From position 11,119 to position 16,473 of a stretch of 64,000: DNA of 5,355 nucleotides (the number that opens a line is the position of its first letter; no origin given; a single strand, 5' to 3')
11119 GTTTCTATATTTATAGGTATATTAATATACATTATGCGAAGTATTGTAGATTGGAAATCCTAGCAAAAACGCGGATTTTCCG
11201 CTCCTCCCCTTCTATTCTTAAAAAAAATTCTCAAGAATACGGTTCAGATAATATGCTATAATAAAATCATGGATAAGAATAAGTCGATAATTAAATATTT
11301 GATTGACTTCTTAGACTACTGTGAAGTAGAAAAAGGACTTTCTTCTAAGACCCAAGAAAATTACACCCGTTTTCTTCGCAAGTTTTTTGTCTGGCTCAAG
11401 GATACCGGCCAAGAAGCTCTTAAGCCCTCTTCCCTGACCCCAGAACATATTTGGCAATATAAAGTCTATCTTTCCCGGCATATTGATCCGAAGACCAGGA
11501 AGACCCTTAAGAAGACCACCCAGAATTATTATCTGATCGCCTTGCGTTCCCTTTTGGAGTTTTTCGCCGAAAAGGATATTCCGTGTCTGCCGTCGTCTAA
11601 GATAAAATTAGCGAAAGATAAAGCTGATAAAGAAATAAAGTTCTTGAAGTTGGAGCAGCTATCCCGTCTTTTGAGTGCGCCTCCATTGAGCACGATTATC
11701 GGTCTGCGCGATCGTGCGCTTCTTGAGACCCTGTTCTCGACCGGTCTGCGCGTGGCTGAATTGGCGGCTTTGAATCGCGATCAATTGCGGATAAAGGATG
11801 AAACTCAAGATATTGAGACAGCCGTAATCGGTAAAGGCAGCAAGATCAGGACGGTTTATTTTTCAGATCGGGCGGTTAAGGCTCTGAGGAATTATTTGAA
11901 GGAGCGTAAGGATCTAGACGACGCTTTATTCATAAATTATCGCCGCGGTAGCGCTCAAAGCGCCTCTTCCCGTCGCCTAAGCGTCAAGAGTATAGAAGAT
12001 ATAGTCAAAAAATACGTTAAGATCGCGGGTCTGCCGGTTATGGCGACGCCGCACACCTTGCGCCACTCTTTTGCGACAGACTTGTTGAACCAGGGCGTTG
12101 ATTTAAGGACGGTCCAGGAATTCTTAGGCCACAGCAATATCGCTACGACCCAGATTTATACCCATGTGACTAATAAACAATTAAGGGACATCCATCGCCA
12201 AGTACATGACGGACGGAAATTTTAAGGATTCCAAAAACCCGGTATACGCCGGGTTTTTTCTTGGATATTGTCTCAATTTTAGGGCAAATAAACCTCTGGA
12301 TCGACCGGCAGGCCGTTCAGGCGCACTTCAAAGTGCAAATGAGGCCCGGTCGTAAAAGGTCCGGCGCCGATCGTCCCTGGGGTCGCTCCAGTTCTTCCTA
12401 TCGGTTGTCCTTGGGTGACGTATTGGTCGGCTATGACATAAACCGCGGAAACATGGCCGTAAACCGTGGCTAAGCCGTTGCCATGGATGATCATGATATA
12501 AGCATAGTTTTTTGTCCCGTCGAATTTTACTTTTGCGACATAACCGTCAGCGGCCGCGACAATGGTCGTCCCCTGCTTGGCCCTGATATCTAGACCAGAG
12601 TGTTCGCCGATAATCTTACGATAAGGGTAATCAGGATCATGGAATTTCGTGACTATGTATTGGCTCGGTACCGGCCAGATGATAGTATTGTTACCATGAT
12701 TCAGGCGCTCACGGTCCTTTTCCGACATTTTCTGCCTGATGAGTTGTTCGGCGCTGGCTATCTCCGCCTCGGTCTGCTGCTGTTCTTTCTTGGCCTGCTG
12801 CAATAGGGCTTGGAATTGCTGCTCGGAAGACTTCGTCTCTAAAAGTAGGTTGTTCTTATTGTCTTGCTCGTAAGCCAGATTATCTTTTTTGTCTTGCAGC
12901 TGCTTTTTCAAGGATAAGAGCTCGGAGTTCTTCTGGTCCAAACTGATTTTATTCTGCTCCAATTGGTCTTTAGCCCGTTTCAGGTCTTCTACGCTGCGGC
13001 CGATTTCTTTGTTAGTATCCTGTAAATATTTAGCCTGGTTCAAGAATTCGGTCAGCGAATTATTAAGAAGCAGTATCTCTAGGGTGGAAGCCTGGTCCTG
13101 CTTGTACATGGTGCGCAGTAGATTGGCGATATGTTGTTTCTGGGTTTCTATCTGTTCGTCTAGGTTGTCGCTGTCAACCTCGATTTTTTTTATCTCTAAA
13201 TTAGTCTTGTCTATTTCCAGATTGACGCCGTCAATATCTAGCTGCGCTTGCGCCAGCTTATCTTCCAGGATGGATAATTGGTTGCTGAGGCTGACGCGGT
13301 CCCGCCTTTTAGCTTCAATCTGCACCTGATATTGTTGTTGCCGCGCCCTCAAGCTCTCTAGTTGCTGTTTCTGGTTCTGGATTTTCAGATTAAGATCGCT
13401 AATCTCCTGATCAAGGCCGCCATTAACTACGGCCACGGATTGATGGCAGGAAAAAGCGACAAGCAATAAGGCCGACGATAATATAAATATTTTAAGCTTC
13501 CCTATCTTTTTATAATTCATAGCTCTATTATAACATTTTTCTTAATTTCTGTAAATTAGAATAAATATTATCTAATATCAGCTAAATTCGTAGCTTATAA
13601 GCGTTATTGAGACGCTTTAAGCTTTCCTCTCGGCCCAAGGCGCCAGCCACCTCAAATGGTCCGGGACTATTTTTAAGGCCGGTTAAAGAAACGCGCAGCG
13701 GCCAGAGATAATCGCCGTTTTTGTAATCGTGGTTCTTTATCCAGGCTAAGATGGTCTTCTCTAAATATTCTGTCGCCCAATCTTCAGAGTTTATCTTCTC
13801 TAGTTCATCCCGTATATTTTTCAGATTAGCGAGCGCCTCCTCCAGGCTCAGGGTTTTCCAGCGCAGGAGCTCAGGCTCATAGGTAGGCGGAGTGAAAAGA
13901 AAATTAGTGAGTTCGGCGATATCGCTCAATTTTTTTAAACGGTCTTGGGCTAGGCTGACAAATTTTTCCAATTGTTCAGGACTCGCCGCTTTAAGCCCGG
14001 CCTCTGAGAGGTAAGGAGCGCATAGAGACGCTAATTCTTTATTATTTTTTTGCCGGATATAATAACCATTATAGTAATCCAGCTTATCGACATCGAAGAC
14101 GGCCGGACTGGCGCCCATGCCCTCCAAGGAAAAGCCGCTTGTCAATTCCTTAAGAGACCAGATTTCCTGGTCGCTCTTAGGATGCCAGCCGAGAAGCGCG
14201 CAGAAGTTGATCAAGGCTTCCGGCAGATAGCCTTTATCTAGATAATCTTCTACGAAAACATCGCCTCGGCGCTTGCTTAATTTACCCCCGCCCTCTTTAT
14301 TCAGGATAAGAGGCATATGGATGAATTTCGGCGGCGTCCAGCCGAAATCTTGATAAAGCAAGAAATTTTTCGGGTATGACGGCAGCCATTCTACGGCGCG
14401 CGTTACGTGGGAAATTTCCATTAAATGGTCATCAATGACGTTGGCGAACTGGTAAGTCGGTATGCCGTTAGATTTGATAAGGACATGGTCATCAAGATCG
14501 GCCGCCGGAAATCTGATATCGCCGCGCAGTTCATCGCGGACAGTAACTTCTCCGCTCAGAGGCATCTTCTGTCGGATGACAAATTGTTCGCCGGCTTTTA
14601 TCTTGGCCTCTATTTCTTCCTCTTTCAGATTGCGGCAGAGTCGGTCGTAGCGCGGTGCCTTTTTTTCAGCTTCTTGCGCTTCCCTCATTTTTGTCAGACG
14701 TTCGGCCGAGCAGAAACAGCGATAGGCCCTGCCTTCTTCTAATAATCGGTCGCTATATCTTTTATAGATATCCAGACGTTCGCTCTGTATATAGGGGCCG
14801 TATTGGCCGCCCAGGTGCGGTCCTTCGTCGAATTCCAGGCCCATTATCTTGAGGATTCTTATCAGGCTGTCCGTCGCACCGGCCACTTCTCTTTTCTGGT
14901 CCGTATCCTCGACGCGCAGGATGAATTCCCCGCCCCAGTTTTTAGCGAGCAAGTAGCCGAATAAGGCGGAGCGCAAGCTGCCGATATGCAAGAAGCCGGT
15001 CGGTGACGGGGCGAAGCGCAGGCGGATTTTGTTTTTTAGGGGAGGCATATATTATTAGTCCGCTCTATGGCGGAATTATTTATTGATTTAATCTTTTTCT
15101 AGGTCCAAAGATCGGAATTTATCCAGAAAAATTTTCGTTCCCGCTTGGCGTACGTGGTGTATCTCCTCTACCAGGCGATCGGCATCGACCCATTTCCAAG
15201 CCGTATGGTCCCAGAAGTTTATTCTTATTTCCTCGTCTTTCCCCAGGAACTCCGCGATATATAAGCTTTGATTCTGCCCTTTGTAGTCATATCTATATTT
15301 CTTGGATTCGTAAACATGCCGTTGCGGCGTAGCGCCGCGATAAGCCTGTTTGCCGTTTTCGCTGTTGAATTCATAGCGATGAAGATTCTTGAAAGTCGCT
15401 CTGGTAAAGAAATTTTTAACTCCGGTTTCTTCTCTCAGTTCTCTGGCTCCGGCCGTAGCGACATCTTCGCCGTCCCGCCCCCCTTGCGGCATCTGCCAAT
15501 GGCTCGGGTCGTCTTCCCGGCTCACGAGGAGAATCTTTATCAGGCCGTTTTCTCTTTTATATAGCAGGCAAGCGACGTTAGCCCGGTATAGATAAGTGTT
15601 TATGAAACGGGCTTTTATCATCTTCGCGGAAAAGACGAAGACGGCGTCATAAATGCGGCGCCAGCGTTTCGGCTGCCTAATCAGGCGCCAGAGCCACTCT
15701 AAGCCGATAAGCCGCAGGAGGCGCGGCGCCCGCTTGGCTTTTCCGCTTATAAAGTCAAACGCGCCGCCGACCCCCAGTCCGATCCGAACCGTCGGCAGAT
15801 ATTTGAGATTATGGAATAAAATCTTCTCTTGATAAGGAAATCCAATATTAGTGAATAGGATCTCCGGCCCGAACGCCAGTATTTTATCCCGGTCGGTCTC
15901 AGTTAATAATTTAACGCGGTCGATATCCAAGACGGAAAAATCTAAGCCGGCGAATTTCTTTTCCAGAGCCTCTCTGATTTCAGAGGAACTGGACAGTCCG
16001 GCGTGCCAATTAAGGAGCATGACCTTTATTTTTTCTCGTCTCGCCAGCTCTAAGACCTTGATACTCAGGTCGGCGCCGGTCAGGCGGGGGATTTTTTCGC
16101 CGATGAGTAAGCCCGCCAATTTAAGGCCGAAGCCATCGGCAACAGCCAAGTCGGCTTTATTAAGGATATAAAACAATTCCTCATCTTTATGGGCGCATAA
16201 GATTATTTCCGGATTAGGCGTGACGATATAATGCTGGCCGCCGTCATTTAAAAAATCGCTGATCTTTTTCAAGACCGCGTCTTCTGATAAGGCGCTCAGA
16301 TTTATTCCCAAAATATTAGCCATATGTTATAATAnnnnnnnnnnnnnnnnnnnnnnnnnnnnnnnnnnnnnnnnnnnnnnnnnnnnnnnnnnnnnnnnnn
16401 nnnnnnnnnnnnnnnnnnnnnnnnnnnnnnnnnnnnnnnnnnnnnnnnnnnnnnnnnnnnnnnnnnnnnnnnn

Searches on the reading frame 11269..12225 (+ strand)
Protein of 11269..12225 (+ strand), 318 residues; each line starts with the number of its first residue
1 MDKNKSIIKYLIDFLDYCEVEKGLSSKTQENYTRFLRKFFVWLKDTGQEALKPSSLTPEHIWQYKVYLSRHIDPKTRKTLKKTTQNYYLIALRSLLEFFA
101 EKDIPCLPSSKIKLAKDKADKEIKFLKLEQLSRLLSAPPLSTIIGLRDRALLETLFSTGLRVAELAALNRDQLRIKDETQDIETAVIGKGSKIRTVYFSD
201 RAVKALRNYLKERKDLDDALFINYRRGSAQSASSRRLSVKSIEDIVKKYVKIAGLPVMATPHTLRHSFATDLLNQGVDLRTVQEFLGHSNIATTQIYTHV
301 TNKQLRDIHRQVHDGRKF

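Call 77: search_protein_families(library=pfam, proteins=[window:11269-12225:+], max_evalue=0.00001)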
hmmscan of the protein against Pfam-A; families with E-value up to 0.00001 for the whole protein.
window:11269-12225:+ (318 aa): 3 families
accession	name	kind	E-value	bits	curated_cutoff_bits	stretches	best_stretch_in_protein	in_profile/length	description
PF00589.27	Phage_integrase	-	3.7e-41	141.2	27.1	1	124-302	1-170/172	Phage integrase family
PF13495.12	Phage_int_SAM_4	-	1e-09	39.1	27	0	13-69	4-54/85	Phage integrase, N-terminal SAM-like domain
PF02899.23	Phage_int_SAM_1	-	3.4e-08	34.1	22.3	1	13-99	3-79/83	Phage integrase, N-terminal SAM-like domain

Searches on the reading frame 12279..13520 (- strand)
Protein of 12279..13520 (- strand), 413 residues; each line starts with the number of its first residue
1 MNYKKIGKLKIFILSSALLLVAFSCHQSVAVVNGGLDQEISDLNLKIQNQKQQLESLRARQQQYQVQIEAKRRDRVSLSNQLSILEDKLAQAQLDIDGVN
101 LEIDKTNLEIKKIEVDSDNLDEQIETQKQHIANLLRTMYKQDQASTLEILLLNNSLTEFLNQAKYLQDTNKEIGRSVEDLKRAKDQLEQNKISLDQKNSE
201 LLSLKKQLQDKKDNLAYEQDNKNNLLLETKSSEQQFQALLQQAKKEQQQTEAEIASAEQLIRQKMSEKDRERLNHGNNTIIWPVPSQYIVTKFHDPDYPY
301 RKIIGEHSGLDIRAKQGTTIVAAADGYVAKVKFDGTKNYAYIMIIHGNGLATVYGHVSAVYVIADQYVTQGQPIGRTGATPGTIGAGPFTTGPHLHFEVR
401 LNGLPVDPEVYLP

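Call 77: search_protein_families(library=pfam, proteins=[window:12279-13520:-], max_evalue=0.00001)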
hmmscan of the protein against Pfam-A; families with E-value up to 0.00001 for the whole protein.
window:12279-13520:- (413 aa): 1 family
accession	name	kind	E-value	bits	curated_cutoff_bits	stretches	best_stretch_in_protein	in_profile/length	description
PF01551.29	Peptidase_M23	-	1.2e-25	89.9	28.7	1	306-408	2-96/96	Peptidase family M23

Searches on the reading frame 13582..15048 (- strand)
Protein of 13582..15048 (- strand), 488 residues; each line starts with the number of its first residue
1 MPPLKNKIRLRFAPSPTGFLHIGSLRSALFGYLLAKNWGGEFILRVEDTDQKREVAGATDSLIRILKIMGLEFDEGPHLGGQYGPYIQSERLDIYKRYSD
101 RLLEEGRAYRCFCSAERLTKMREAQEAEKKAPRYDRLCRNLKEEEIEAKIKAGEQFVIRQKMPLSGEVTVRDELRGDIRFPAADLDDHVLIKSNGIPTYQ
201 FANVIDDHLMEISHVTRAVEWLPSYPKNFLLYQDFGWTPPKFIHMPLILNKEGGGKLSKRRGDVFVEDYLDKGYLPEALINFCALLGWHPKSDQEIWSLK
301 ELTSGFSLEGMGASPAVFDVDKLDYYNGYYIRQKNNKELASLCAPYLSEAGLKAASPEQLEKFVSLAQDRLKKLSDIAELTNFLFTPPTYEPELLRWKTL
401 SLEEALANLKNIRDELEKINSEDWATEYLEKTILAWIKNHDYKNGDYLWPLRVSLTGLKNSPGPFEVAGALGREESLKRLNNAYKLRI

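Call 77: search_protein_families(library=pfam, proteins=[window:13582-15048:-], max_evalue=0.00001)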
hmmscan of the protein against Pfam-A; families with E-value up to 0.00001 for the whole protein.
window:13582-15048:- (488 aa): 2 families
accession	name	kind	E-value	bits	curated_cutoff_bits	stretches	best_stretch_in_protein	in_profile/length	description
PF00749.27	tRNA-synt_1c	-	2.9e-101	338.9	23.4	1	7-324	1-313/314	tRNA synthetases class I (E and Q), catalytic domain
PF19269.4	Anticodon_2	-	1.4e-32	113.5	23.6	1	338-483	1-140/141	Anticodon binding domain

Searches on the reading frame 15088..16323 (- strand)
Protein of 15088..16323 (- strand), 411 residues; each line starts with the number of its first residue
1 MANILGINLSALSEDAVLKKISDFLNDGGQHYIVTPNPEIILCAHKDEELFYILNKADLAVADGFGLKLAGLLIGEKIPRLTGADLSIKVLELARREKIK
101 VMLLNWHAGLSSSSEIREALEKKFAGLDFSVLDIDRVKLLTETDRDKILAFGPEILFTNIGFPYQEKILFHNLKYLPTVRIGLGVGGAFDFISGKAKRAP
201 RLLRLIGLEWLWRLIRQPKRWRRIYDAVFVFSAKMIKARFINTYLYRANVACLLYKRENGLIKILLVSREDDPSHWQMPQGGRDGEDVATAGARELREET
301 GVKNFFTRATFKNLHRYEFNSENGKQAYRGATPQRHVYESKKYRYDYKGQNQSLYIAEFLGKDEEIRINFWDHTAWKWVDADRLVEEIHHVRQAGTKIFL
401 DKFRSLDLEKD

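Call 99: search_protein_families(library=pfam, proteins=[window:15088-16323:-], max_evalue=0.00001)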
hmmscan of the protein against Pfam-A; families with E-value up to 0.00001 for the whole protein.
window:15088-16323:- (411 aa): 2 families
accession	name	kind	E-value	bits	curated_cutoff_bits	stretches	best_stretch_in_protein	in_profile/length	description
PF03808.19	Glyco_tran_WecG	-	4e-33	115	27.4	1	57-225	1-168/168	Glycosyl transferase WecG/TagA/CpsF family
PF00293.34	NUDIX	-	6.8e-13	49.2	21.1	1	246-387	2-121/134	NUDIX domain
